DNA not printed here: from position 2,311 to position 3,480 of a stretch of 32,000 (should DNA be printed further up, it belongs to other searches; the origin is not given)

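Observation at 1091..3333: PARIS-like (AriA/AriB-type) ABC-ATPase plus DUF4435/Toprim gene pair: candidate anti-phage system in a cyanobacterium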

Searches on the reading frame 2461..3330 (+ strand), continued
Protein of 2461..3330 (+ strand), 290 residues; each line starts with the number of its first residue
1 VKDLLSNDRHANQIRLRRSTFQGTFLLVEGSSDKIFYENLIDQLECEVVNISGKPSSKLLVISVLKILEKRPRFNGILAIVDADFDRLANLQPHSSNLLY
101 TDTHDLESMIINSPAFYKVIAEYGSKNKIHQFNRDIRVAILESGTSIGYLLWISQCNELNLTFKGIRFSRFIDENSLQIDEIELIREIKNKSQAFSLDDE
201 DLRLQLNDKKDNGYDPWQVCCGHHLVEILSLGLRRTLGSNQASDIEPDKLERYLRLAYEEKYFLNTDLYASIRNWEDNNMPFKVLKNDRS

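Call 51: fold_search(model_id=the predicted structure, library=pdb)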
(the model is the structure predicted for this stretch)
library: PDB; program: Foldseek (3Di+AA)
matches with E <= 10: 402; with E <= 0.001: 1
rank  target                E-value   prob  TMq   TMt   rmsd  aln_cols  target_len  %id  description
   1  8ux9_A                2.1e-04  1.00  0.46  0.44   9.4       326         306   13  Asymmetric unit of the PARIS Immune Complex at 3.2 Angstrom Resolution (released 2024-09-18)
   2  8v46_D                5.5e-03  0.99  0.40  0.39   8.7       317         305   15  CryoEM structure of AriA-AriB complex (Form I) (released 2024-06-26)
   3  9l55_B                1.7e-01  0.08  0.16  0.16  18.2       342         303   11  Plastid Localized Exonuclease 1 (D249A) complexed with DNA (released 2025-07-16)
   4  1xal_A                2.3e-01  0.09  0.17  0.15  18.9       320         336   12  CRYSTAL STRUCTURE OF STAPHLYOCOCCUS AUREUS 3-DEHYDROQUINATE SYNTHASE (DHQS) IN COMPLEX WITH ZN2+, NAD+ AND CARBAPHOSPH (released 2005-03-01)
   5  1xah_A                3.1e-01  0.30  0.14  0.13  10.1        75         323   17  CRYSTAL STRUCTURE OF STAPHLYOCOCCUS AUREUS 3-DEHYDROQUINATE SYNTHASE (DHQS) IN COMPLEX WITH ZN2+ AND NAD+ (released 2005-03-01)
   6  9hcj_P0               3.3e-01  0.07  0.15  0.08  19.3       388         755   13  D. discoideum nuclear pore complex (released 2024-12-25)
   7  9l55_A                3.5e-01  0.06  0.15  0.15  19.8       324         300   12  Plastid Localized Exonuclease 1 (D249A) complexed with DNA (released 2025-07-16)
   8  1xaj_A                4.1e-01  0.08  0.18  0.17  19.2       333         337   13  CRYSTAL STRUCTURE OF STAPHLYOCOCCUS AUREUS 3-DEHYDROQUINATE SYNTHASE (DHQS) IN COMPLEX WITH ZN2+, NAD+ AND CARBAPHOSPH (released 2005-03-01)
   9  8s7k_D                5.1e-01  0.54  0.15  0.23   6.1        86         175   16  M. tuberculosis gyrase holocomplex with 150 bp DNA and gepotidacin (released 2025-10-08)
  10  5bs8_D                5.3e-01  0.54  0.16  0.18   6.1        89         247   16  Crystal structure of a topoisomerase II complex (released 2016-03-02)
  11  6mtz_A                5.9e-01  0.12  0.22  0.19  17.3       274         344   10  Crystal structure of an uncharacterized protein from Helicobacter pylori G27 (released 2018-12-19)
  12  1xah_B                6.3e-01  0.21  0.14  0.12  10.3        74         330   18  CRYSTAL STRUCTURE OF STAPHLYOCOCCUS AUREUS 3-DEHYDROQUINATE SYNTHASE (DHQS) IN COMPLEX WITH ZN2+ AND NAD+ (released 2005-03-01)
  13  7z9c_B                7.0e-01  0.16  0.18  0.14  12.7       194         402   13  E.coli gyrase holocomplex with 217 bp DNA and albicidin (released 2023-02-15)
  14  3hmq                  7.0e-01  0.05  0.15  0.16  20.0       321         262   10  1.9 Angstrom resolution crystal structure of a NAD synthetase (nadE) from Salmonella typhimurium LT2 in complex with NAD (released 2009-06-16)
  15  2i5r_C                8.2e-01  0.30  0.18  0.36   5.0        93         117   17  Structure of small Toprim domain-containing protein from B. stearothermophilus in complex with Mg2+ (released 2007-07-03)
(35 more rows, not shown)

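Call 61: find_related_loci(query=A2, collection=viral_contigs, flank=8000)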
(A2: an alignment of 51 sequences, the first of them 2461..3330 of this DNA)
Query A2 (290 aa) in viral_contigs; peptide patterns used: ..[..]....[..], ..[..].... (x = any residue, [..] = any of these).
23 stretches matched a pattern, but none encodes a relative of the query by tblastn (E <= 1e-3).

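Call 62: search_dna_similar(query=window:2461-3330:+, collection=phages, mode=protein, max_rows=15, max_evalue=0.001)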
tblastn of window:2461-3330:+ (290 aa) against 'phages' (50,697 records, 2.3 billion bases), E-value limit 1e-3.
Records with a match: 2; places in all: 2; records where one place covers at least 80% of the query: 2.
Best place of each record, by identity: <60% 2.
By first word of the organism name: Yersinia 2.
By host as written in the record: Yersinia enterocolitica 2.
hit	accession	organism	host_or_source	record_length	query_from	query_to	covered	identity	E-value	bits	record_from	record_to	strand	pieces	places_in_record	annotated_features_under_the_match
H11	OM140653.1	Yersinia phage vB_YenM_31.17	Yersinia enterocolitica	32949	24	273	86%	27.8%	4e-21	99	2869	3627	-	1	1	hypothetical protein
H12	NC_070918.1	Yersinia phage vB_YenM_31.17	Yersinia enterocolitica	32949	24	273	86%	27.8%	4e-21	99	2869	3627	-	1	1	hypothetical protein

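Call 63: search_dna_similar(query=window:2461-3330:+, collection=plasmids, mode=protein, max_rows=25, max_evalue=0.001)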
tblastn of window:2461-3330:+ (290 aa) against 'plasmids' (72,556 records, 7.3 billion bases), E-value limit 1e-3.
Records with a match: 18; places in all: 18; records where one place covers at least 80% of the query: 18.
Best place of each record, by identity: <60% 18.
By first word of the organism name: Vibrio 12; Bacillus 1; Salmonella 1; Aliivibrio 1; Rahnella 1; Rouxiella 1; Klebsiella 1.
By predicted mobility (MOB-suite, as given by PLSDB): non-mobilizable 14; mobilizable 4.
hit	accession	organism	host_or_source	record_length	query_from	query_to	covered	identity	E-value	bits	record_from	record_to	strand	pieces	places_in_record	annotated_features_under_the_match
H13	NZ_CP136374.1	Bacillus mycoides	whole organism,soil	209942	5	278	94%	30.6%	3e-20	98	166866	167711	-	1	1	DUF4435 domain-containing protein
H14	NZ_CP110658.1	Salmonella enterica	stool,Homo sapiens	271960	25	279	88%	28.4%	8e-15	82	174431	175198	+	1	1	DUF4435 domain-containing protein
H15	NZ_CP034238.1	Aliivibrio salmonicida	Atlantic salmon,pure isolate,diseased ...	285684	13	272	90%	27.7%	1e-9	66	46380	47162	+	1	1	DUF4435 domain-containing protein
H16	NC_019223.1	Rahnella sp. WMR66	Allium fistulosum,host root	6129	26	274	86%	25.7%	4e-5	52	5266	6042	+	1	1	DUF4435 domain-containing protein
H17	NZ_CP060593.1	Rouxiella badensis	pure culture,lowbush blueberries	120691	26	269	84%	25.8%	9e-15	82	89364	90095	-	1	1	DUF4435 domain-containing protein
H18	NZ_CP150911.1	Vibrio parahaemolyticus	Penaeus vannamei,cell culture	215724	26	269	84%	24.9%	3e-7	59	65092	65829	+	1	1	DUF4435 domain-containing protein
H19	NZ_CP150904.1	Vibrio parahaemolyticus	-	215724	26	269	84%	24.9%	3e-7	59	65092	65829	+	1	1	DUF4435 domain-containing protein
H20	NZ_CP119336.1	Vibrio alginolyticus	Takifugu ocellatus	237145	26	269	84%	24.9%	3e-7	59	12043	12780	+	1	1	DUF4435 domain-containing protein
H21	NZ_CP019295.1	Vibrio campbellii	cage-cultured red drum,skin ulcer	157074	26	269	84%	24.9%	4e-7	59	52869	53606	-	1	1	DUF4435 domain-containing protein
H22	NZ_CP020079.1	Vibrio campbellii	Penaeus vannamei,bacteria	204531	26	269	84%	24.9%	4e-7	59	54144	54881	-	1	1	DUF4435 domain-containing protein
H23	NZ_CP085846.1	Vibrio diabolicus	Mactra veneriformis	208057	26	269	84%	24.9%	4e-7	59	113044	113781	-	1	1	DUF4435 domain-containing protein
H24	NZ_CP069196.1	Vibrio diabolicus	Litopenaeus vannamei purchased at the ...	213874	26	269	84%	24.9%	4e-7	59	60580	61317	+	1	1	DUF4435 domain-containing protein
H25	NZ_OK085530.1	Vibrio alginolyticus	-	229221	26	269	84%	24.9%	4e-7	59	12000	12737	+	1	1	DUF4435 domain-containing protein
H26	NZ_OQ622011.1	Vibrio parahaemolyticus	-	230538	26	269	84%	24.9%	4e-7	59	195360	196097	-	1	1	DUF4435 domain-containing protein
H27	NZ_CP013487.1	Vibrio alginolyticus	seawater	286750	26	269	84%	24.9%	4e-7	59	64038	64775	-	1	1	DUF4435 domain-containing protein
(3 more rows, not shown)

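Call 64: get_annotated_region(hit=H12, flank=4000)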
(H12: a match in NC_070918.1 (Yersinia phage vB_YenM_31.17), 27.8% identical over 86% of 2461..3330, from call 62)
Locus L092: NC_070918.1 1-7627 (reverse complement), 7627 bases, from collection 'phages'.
description: Yersinia phage vB_YenM_31.17, complete genome.
organism: Yersinia phage vB_YenM_31.17 (NCBI taxid 2914028)
taxonomy: Viruses; Duplodnaviria; Heunggongvirae; Uroviricota; Caudoviricetes; Peduoviridae; Graikaemvirus; Graikaemvirus YenM324
host: Yersinia enterocolitica; source: -; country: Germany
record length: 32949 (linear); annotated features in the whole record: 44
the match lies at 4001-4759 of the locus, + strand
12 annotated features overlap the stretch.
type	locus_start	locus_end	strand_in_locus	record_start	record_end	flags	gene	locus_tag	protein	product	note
CDS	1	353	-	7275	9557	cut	-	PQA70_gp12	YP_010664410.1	replication endonuclease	replication endonuclease GpA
CDS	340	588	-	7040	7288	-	-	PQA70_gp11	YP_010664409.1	hypothetical protein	-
CDS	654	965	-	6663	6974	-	-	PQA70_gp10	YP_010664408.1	replication protein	replication protein GpB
CDS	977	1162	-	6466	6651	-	-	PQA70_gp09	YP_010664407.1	cell division inhibitor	-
CDS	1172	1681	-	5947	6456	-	-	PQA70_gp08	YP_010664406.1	CII-like transcriptional activator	-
CDS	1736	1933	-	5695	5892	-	-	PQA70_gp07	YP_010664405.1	Cox-like excisionase and repressor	Cox (control of excision) protein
CDS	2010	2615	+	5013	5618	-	-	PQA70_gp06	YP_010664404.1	transcriptional repressor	-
CDS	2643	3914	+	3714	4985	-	-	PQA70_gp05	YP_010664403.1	ATPase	-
CDS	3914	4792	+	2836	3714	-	-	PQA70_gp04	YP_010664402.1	hypothetical protein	-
CDS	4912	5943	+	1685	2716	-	-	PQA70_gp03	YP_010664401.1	integrase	-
CDS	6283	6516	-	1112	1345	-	-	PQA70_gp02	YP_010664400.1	hypothetical protein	-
CDS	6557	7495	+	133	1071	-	-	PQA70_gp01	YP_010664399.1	lysogenenic conversion protein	-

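Call 65: get_annotated_region(hit=H18, flank=3000)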
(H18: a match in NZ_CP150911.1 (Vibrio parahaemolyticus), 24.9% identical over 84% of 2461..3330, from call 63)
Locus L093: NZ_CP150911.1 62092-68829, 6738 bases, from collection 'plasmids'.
description: Vibrio parahaemolyticus strain vp-HL-202008 plasmid pHLA-202008, complete sequence
organism: Vibrio parahaemolyticus (NCBI taxid 670)
taxonomy: Bacteria; Pseudomonadota; Gammaproteobacteria; Vibrionales; Vibrionaceae; Vibrio; Vibrio parahaemolyticus
host: -; source: Penaeus vannamei,cell culture; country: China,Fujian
typing (MOB-suite, as given by PLSDB): non-mobilizable; replicon rep_cluster_858
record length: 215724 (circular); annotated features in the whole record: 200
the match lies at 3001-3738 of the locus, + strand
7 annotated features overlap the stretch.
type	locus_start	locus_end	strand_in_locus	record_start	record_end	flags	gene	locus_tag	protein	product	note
CDS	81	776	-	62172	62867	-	-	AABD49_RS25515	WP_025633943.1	hypothetical protein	-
CDS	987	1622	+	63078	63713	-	-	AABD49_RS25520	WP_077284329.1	hypothetical protein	-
CDS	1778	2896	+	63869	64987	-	-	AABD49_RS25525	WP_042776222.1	AAA family ATPase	-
CDS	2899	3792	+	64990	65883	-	-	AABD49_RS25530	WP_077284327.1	DUF4435 domain-containing protein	-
CDS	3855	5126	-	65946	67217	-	-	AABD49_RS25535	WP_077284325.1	phospholipase D family protein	-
CDS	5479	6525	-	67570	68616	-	-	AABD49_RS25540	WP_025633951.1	ParB N-terminal domain-containing protein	-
CDS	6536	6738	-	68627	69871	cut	-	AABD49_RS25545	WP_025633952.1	ParA family protein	-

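Call 66: search_solved_structures(query=L092:3914-4789:+, max_evalue=1)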
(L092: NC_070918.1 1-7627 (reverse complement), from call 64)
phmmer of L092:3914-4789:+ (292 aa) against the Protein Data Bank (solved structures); distinct sequences matched with E-value up to 1: 0.

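Call 67: search_solved_structures(query=L093:2899-3789:+, max_evalue=1)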
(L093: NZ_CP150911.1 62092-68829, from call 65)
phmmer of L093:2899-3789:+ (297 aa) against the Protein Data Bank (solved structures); distinct sequences matched with E-value up to 1: 0.

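Call 77: find_homologous_proteins(query=A1, max_evalue=1e-10)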
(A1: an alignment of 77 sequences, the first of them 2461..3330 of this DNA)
Query A1 (77 sequences) (290 aa, profile of the alignment): 1104 proteins with E <= 1e-10 among 5637 candidates; the best 120 are listed.
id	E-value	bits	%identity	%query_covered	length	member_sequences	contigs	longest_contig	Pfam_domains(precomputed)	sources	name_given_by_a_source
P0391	1.2e-118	413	47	98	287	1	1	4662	PF14491.12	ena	-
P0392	9.6e-118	410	48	98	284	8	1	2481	PF14491.12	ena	-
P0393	1.1e-117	410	47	98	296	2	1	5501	PF14491.12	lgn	-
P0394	1.6e-117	410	49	98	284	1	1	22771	PF14491.12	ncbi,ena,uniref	ncbi:DUF4435 domain-containing protein [Coleofasciculus sp.]|uniref:DUF4435 domain-containing protei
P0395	2.4e-117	409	49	98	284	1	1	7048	PF14491.12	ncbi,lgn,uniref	ncbi:DUF4435 domain-containing protein [Coleofasciculus sp. G2-EDA-02]|uniref:DUF4435 domain-contain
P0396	3.0e-117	409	46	98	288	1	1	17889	PF14491.12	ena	-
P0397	3.5e-117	409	47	99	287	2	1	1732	PF14491.12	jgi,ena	-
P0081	4.0e-117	408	65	99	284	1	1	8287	PF14491.12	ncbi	ncbi:MAG: DUF4435 domain-containing protein [Nostoc sp.]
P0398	9.4e-117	407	49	98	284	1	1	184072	PF14491.12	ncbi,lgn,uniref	ncbi:MAG: DUF4435 domain-containing protein [Coleofasciculus sp. G1-WW12-02]|uniref:DUF4435 domain-c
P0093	1.1e-116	407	65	99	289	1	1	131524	PF14491.12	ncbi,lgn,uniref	ncbi:MAG: DUF4435 domain-containing protein [Nostoc sp.]|uniref:DUF4435 domain-containing protein n=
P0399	2.4e-116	406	47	97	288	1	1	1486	PF14491.12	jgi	jgi:hypothetical protein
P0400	2.4e-116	406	47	99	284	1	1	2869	PF14491.12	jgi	jgi:Protein of unknown function (DUF4435)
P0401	3.7e-116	405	49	98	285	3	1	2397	PF14491.12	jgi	jgi:hypothetical protein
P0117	4.1e-116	405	64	99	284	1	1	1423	PF14491.12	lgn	-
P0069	4.3e-116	405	65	99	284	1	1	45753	PF14491.12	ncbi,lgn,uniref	ncbi:MAG: DUF4435 domain-containing protein [Nostoc sp.]|uniref:DUF4435 domain-containing protein n=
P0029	3.4e-115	402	67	99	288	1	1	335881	PF14491.12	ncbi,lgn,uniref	ncbi:DUF4435 domain-containing protein [Nostoc sp.]|uniref:DUF4435 domain-containing protein n=1 Tax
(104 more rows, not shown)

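Call 84: predict_structure(alignment_id=A3)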
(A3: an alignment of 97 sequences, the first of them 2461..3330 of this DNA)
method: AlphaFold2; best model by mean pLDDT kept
length: 290 residues; sequences in the alignment: 97
mean_pLDDT: 94.9   pTM: 0.90
mean pLDDT of the five models: 94.9, 94.8, 94.7, 94.6, 89.9
residues with pLDDT >= 90: 264; 70-90: 19; 50-70: 6; < 50: 1
segments of 3 or more residues with pLDDT < 50: none
pLDDT, mean of each block of 10 residues (from residue 1): 75 96 97 96 97 92 96 94 92 89 97 98 97 97 97 96 97 97 98 97 96 94 98 95 95 97 97 98 85
secondary structure, 60 per line:
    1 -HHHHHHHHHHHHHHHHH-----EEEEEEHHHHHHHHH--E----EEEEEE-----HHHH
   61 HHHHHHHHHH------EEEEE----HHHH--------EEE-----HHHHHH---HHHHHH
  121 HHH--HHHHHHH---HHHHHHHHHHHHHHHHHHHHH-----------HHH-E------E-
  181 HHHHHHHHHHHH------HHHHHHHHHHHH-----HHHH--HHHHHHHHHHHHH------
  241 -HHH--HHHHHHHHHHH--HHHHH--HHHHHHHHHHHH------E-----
elements in order: H2-18 E24-29 H30-38 E46-51 H57-70 E77-81 H86-89 E98-100 H106-111 H115-123 H126-132 H136-156 H181-192 H199-210 H216-219 H222-234 H247-257 H260-264 H267-278

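Call 86: fold_search(model_id=the predicted structure, library=pdb)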
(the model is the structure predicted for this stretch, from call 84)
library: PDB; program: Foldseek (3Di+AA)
matches with E <= 10: 378; with E <= 0.001: 2
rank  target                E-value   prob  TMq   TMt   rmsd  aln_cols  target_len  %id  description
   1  8ux9_A                1.1e-05  1.00  0.59  0.56   6.0       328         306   13  Asymmetric unit of the PARIS Immune Complex at 3.2 Angstrom Resolution (released 2024-09-18)
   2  8v46_D                3.3e-05  1.00  0.51  0.49   6.9       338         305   12  CryoEM structure of AriA-AriB complex (Form I) (released 2024-06-26)
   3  3nuh_B                6.1e-02  0.15  0.18  0.15  18.9       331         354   15  A domain insertion in E. coli GyrB adopts a novel fold that plays a critical role in gyrase function (released 2010-08-11)
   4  4tma_B                1.8e-01  0.25  0.19  0.16  13.1       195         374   15  Crystal structure of gyrase bound to its inhibitor YacG (released 2014-07-23)
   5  9ggq_B                2.2e-01  0.21  0.18  0.08  12.4       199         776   15  E.coli gyrase holocomplex with cleaved chirally wrapped 217 bp DNA fragment and moxifloxacin (released 2024-09-11)
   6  8yo5_C                2.3e-01  0.47  0.18  0.24   7.5       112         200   16  structure of phage T6 topoisomerase II central domain (released 2024-09-25)
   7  8qqi_B                2.3e-01  0.20  0.17  0.13  13.3       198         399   15  E.coli DNA gyrase in complex with 217 bp substrate DNA and LEI-800 (released 2024-06-19)
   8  8s7k_B                2.7e-01  0.63  0.19  0.26   6.1       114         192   16  M. tuberculosis gyrase holocomplex with 150 bp DNA and gepotidacin (released 2025-10-08)
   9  7z9c_B                3.2e-01  0.18  0.18  0.14  12.6       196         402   14  E.coli gyrase holocomplex with 217 bp DNA and albicidin (released 2023-02-15)
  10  2xkk_C                3.4e-01  0.51  0.18  0.08   6.8       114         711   16  CRYSTAL STRUCTURE OF MOXIFLOXACIN, DNA, and A. BAUMANNII TOPO IV (PARE-PARC FUSION TRUNCATE) (released 2010-09-01)
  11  9gbv_B                3.4e-01  0.08  0.18  0.08  20.5       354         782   15  E.coli gyrase holocomplex with chirally wrapped 217 bp DNA fragment (released 2024-08-21)
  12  7lhz_A                3.6e-01  0.57  0.16  0.07   7.0        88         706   20  K. pneumoniae Topoisomerase IV (ParE-ParC) in complex with DNA and (3S)-10-[(3R)-3-(1-aminocyclopropyl)pyrrolidin-1-yl (released 2021-05-12)
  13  9a68_B                3.8e-01  0.51  0.18  0.09   7.2       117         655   14  Integrative model of PARC-PARE by crosslinking MS and deep learning (released 2024-09-18)
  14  4z3o_B                4.0e-01  0.47  0.16  0.07   6.8        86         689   15  Quinolone(Moxifloxacin)-DNA cleavage complex of topoisomerase IV from S. pneumoniae (released 2016-09-14)
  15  7ugw_D                4.2e-01  0.51  0.19  0.22   6.4       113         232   14  M. tuberculosis DNA gyrase cleavage core bound to DNA and evybactin (released 2022-08-17)
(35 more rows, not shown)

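Call 90: fold_search(model_id=the predicted structure, library=viral)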
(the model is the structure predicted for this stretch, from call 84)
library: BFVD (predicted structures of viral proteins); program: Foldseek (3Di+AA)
matches with E <= 10: 202; with E <= 0.001: 0
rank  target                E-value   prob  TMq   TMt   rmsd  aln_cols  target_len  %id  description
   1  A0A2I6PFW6            1.2e-01  0.72  0.19  0.15   6.3       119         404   17  DNA topoisomerase (ATP-hydrolyzing) [Proteus phage phiP4-3]
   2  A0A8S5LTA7            1.4e-01  0.21  0.25  0.31  18.1       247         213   12  RloB-like protein [Myoviridae sp. ct25F5]
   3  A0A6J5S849            2.5e-01  0.09  0.17  0.13  19.4       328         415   11  DNA topoisomerase [uncultured Caudovirales phage]
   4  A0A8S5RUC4            3.0e-01  0.41  0.19  0.11   7.9       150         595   13  (no name in the UniProt tables at hand)
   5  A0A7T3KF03            3.7e-01  0.20  0.18  0.10   8.7       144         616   15  DNA topoisomerase (ATP-hydrolyzing) [Campylobacter phage F355]
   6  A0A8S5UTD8            4.9e-01  0.09  0.17  0.08  18.5       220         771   14  DNA topoisomerase (ATP-hydrolyzing) [Myoviridae sp. ctYA416]
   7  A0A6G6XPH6            5.5e-01  0.04  0.17  0.18  17.2       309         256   11  (no name in the UniProt tables at hand)
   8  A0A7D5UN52            6.1e-01  0.21  0.19  0.37   6.5       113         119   12  (no name in the UniProt tables at hand)
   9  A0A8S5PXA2            6.5e-01  0.03  0.14  0.12  22.8       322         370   11  TarM [Myoviridae sp. ctgsk7]
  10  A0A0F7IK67            7.3e-01  0.05  0.09  0.07  16.5        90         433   11  Exonuclease [Delftia phage IME-DE1]
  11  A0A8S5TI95            8.6e-01  0.06  0.15  0.16  16.2       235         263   10  Uncharacterized protein [Myoviridae sp. ctIty1]
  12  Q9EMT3                1.0e+00  0.20  0.18  0.33   4.8        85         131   12  AMV116 [Amsacta moorei entomopoxvirus]
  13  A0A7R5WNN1            1.0e+00  0.05  0.13  0.12  11.7       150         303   12  DNA packaging protein OPG160 [Diachasmimorpha longicaudata entomopoxvirus]
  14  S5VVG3                1.2e+00  0.05  0.16  0.21  14.0       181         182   14  Uncharacterized protein [Pseudomonas phage PaBG]
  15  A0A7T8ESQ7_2          1.3e+00  0.10  0.17  0.06  15.8       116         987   11  (no name in the UniProt tables at hand)
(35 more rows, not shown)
